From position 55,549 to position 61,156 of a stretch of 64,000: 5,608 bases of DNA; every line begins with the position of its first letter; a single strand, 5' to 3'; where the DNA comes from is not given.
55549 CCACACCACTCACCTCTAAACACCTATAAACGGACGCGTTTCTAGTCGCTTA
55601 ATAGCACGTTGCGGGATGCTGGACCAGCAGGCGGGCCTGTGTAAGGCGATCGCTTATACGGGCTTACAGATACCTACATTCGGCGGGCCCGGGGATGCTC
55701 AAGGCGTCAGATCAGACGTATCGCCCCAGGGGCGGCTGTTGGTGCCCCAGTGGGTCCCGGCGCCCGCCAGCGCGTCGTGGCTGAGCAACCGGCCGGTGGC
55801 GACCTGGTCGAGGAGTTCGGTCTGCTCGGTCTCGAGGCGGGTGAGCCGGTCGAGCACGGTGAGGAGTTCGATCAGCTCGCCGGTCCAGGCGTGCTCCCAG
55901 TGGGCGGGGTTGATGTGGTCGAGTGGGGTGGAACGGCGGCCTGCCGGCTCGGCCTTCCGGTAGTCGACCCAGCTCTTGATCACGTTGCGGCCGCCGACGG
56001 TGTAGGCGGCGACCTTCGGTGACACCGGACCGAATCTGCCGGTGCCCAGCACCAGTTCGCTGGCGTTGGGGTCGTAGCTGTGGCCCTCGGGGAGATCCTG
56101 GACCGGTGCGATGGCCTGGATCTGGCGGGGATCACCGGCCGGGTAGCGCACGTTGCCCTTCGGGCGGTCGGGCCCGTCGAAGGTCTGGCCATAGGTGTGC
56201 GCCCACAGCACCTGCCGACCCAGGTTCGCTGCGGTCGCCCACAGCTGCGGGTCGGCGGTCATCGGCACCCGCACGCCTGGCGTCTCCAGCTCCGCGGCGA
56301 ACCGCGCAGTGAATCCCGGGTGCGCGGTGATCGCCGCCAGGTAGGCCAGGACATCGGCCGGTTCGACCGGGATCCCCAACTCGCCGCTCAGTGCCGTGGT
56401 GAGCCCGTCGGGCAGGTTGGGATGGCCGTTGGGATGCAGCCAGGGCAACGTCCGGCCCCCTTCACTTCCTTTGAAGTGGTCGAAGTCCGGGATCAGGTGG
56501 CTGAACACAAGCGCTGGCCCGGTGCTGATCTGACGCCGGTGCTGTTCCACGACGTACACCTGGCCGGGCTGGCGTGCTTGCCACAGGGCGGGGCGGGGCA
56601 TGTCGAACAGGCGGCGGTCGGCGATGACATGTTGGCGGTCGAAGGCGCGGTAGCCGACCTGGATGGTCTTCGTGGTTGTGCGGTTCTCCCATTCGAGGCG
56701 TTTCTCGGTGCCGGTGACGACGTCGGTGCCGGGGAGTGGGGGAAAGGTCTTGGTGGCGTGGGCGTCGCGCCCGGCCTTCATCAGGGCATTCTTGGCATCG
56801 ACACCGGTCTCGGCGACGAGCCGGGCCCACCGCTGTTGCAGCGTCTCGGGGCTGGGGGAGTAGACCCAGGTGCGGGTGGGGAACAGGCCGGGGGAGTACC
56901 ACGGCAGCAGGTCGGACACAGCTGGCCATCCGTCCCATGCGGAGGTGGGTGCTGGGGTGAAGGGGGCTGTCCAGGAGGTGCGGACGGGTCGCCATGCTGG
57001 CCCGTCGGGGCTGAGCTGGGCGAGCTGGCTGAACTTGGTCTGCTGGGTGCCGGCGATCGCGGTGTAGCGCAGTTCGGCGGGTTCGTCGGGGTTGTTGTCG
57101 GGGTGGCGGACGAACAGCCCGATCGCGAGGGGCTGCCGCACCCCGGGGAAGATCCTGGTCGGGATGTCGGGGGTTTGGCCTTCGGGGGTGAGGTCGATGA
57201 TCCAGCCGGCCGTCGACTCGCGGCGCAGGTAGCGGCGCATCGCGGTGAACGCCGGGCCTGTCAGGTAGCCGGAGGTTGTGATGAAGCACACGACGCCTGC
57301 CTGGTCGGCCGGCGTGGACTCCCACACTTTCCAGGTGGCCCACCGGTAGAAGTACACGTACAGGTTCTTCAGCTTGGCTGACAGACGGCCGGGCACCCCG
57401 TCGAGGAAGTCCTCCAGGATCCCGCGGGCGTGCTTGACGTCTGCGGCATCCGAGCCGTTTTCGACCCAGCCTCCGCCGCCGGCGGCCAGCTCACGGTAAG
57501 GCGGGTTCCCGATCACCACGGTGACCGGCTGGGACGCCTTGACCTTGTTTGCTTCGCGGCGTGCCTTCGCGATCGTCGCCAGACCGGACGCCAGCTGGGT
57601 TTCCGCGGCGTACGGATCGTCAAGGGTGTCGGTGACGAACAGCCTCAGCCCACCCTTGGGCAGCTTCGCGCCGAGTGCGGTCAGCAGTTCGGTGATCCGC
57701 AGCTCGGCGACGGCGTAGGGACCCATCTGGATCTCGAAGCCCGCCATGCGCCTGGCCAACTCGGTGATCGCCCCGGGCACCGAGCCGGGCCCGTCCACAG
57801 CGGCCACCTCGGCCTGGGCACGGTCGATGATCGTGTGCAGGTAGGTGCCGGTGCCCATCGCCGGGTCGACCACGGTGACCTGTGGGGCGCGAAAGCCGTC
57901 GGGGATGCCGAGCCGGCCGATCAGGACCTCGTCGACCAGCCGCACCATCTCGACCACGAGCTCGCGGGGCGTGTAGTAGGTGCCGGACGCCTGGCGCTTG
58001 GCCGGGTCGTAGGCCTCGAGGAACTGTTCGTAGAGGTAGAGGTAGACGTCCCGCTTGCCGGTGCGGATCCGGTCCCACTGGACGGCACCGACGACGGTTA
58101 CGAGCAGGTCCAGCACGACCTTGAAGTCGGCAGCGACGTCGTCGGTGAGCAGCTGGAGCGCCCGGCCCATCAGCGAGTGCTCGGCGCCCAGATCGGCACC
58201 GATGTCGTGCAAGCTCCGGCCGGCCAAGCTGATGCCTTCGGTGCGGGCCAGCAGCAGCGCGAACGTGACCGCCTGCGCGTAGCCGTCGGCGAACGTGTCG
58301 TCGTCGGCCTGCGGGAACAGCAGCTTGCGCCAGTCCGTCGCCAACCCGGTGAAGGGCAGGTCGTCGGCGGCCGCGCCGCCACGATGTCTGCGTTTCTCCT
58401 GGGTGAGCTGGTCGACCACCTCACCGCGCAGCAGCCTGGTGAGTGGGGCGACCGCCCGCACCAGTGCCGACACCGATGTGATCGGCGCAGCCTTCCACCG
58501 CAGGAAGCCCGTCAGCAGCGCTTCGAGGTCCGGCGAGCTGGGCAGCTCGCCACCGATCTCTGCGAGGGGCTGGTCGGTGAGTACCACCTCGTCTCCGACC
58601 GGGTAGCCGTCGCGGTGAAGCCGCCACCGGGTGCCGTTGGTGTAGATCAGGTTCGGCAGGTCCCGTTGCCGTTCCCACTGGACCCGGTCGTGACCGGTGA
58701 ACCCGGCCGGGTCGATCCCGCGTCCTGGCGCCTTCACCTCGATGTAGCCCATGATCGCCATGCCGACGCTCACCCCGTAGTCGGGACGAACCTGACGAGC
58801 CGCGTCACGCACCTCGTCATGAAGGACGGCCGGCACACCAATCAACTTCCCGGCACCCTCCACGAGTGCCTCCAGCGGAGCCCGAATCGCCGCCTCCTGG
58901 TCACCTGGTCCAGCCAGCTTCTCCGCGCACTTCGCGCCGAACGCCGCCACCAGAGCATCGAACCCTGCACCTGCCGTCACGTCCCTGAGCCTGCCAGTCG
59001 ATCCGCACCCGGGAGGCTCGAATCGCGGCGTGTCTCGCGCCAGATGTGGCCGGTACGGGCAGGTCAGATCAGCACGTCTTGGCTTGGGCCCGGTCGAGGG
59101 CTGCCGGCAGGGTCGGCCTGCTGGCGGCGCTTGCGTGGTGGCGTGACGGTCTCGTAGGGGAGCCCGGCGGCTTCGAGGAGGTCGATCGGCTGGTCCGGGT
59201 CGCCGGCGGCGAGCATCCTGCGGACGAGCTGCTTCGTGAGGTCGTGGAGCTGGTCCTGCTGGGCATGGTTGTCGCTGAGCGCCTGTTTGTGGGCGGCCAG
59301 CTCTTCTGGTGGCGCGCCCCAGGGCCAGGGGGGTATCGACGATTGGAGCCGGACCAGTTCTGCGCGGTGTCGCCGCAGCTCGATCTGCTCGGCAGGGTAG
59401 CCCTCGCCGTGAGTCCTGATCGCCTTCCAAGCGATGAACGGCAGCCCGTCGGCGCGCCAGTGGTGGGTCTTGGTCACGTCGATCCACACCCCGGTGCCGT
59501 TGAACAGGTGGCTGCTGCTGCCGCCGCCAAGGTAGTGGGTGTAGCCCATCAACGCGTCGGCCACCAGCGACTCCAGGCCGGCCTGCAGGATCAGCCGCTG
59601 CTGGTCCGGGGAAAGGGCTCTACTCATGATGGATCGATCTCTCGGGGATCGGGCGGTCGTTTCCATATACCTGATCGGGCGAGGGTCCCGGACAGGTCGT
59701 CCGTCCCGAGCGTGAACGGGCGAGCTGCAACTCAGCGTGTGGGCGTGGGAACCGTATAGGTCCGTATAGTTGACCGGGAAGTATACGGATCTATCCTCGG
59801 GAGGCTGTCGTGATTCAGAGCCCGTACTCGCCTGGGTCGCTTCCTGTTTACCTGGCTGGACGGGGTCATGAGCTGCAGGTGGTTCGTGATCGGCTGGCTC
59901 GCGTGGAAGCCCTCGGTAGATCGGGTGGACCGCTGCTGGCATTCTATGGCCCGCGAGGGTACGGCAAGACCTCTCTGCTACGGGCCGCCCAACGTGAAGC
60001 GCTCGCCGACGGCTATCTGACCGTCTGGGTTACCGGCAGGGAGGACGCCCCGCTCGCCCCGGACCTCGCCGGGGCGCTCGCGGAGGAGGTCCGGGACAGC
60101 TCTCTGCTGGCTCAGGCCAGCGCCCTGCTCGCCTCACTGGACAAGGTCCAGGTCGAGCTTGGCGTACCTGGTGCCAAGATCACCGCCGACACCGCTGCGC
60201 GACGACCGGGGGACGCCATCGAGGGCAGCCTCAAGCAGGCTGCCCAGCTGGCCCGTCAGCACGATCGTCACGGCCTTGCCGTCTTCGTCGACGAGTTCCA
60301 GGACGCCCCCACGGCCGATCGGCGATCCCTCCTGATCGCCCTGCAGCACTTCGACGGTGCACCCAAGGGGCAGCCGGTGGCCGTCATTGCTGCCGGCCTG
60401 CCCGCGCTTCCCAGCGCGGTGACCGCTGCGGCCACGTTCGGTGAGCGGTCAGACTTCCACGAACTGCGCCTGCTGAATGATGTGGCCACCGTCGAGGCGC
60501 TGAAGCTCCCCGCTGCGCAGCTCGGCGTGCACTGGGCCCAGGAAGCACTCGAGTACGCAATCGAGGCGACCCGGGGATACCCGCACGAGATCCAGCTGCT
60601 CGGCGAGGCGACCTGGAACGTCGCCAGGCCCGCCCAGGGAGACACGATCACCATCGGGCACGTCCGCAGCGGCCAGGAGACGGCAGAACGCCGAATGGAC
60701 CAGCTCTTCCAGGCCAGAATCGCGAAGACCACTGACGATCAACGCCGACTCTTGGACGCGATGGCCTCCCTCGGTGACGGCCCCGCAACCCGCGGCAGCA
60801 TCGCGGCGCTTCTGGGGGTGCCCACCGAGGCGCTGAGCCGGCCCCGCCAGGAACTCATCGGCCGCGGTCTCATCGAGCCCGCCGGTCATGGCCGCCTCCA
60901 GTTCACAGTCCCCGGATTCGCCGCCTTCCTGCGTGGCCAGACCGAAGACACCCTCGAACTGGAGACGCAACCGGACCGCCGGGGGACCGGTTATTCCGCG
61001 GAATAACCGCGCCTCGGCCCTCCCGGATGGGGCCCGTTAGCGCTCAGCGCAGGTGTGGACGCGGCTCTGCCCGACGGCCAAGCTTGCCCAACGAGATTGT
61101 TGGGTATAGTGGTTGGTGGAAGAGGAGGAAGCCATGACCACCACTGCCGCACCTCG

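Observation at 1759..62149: Seven dispersed copies of a perfect palindrome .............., all between genes or at gene termini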

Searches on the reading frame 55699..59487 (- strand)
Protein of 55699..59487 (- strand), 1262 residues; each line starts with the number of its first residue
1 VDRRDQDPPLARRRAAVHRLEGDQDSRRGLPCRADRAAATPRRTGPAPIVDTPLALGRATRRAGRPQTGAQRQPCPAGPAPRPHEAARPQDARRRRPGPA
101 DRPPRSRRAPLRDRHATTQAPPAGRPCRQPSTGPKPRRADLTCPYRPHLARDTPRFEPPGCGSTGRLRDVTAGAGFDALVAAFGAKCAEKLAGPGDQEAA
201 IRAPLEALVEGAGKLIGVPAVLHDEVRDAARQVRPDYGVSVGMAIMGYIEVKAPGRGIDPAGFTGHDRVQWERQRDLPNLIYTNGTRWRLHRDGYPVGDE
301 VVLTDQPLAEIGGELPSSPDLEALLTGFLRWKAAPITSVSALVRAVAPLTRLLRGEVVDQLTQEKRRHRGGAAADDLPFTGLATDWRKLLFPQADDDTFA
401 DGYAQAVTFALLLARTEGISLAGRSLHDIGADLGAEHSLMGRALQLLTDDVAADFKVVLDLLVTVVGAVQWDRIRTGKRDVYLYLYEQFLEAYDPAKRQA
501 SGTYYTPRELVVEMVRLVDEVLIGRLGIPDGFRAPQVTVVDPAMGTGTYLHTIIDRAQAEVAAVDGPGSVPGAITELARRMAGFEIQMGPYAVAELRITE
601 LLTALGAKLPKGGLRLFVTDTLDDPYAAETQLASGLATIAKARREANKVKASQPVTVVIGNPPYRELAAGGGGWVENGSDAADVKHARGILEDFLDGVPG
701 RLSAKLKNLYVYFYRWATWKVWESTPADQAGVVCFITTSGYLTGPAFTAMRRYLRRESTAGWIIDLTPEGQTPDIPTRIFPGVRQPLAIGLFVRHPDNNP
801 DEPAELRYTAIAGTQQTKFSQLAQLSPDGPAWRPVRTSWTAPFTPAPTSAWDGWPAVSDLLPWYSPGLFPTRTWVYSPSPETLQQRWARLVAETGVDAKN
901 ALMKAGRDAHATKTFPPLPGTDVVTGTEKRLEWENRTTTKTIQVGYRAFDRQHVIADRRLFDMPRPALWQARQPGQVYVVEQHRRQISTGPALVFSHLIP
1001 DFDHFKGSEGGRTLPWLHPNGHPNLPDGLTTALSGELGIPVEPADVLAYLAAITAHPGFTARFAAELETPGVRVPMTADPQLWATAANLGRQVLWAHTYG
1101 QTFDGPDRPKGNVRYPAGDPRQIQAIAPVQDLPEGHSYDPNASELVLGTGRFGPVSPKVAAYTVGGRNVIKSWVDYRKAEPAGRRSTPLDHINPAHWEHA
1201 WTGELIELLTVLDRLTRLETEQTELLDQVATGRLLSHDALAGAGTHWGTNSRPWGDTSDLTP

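Call 10: search_protein_families(library=pfam, proteins=[window:55699-59487:-], max_evalue=0.01)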
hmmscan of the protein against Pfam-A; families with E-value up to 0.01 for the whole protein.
window:55699-59487:- (1262 aa): 3 families
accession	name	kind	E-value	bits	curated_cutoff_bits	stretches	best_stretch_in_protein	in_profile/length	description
PF18135.7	Type_ISP_C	-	4.1e-72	243.6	25.9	1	859-1208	1-342/342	Type ISP C-terminal specificity domain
PF02384.22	N6_Mtase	-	3.4e-07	30.3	20.4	1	479-597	3-96/311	N-6 DNA Methylase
PF07669.17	Eco57I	-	0.0005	20.6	25.3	1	644-766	63-165/171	Eco57I restriction-modification methylase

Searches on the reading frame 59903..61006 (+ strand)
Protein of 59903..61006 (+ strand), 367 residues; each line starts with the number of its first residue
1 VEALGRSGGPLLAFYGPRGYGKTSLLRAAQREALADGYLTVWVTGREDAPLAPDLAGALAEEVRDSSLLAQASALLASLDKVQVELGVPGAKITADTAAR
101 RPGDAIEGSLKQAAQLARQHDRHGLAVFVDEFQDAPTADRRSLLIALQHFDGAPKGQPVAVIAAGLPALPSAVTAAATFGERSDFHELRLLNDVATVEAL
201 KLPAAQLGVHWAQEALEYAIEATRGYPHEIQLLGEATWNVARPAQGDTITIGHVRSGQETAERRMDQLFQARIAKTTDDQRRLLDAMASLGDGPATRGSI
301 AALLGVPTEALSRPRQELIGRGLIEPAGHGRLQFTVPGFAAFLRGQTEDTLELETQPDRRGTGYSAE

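Call 10: search_protein_families(library=pfam, proteins=[window:59903-61006:+], max_evalue=0.01)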
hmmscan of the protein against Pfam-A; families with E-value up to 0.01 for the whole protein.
window:59903-61006:+ (367 aa): 8 families
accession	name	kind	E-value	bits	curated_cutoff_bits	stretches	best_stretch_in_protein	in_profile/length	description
PF13191.12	AAA_16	-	7.1e-11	43.3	32.6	1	6-150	21-158/167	AAA ATPase domain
PF20703.3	nSTAND1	-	8.6e-06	26.1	27.1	1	10-296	34-297/379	Novel STAND NTPase 1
PF01637.24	ATPase_2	-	1.8e-05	25.1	33.2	1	10-156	21-145/225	ATPase domain predominantly from Archaea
PF13401.12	AAA_22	-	0.00024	21.9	27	1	8-169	4-126/130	AAA domain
PF12802.13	MarR_2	-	0.00075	20.1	27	1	277-331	4-60/61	MarR family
PF00004.35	AAA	-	0.0024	18.8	21.2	0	13-33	2-22/131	ATPase family associated with various cellular activities (AAA)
PF13545.12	HTH_Crp_2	-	0.0069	16.8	27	0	293-328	21-56/70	Crp-like helix-turn-helix domain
PF24389.1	ORC-CDC6-like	-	0.0094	15.2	27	0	14-35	37-58/571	ORC-CDC6-like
